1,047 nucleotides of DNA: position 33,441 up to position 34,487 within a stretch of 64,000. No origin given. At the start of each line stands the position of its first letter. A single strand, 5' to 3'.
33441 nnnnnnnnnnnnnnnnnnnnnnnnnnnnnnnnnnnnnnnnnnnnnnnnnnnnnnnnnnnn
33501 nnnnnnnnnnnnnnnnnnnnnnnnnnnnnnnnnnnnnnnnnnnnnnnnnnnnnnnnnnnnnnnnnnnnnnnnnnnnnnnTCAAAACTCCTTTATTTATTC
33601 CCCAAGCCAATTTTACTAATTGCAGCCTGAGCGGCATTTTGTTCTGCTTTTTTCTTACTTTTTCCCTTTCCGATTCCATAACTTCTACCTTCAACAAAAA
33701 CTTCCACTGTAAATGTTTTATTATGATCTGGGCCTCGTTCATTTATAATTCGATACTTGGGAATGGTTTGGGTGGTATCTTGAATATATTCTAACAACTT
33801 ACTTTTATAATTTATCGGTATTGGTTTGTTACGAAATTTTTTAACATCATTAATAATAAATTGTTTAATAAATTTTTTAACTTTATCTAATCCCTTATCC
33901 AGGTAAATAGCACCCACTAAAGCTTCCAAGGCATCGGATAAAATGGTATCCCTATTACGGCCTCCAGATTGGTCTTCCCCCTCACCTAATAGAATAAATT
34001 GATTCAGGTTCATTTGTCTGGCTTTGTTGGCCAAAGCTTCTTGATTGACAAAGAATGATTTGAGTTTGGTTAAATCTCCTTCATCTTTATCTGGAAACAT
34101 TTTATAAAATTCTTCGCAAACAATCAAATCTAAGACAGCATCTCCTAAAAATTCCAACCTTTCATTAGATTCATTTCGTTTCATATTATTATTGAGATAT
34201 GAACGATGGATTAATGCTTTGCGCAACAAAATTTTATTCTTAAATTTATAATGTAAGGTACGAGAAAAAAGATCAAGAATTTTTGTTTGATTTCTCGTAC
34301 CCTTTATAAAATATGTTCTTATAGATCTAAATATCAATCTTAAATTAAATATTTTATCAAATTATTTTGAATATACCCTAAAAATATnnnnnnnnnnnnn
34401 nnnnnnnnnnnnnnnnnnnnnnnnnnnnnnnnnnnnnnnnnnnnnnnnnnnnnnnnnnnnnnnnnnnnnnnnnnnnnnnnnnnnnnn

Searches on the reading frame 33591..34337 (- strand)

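Call 83: search_protein_families(library=pfam, proteins=[window:33591-34337:-], max_evalue=0.00001)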
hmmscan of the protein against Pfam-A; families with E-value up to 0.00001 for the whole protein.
window:33591-34337:- (248 aa): 4 families
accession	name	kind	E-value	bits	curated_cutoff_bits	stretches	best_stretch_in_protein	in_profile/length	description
PF14622.11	Ribonucleas_3_3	-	1.4e-41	142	35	1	35-164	2-127/128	Ribonuclease-III-like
PF00636.31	Ribonuclease_3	-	7.5e-27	94.5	27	1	59-149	1-102/102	Ribonuclease III domain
PF00035.32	dsrm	-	5.5e-20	72.2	23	1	177-242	1-65/66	Double-stranded RNA binding motif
PF22935.1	RM44_endonuclase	-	5e-06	27.1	27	0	25-144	10-139/139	Large ribosomal subunit protein mL44, endonuclease domain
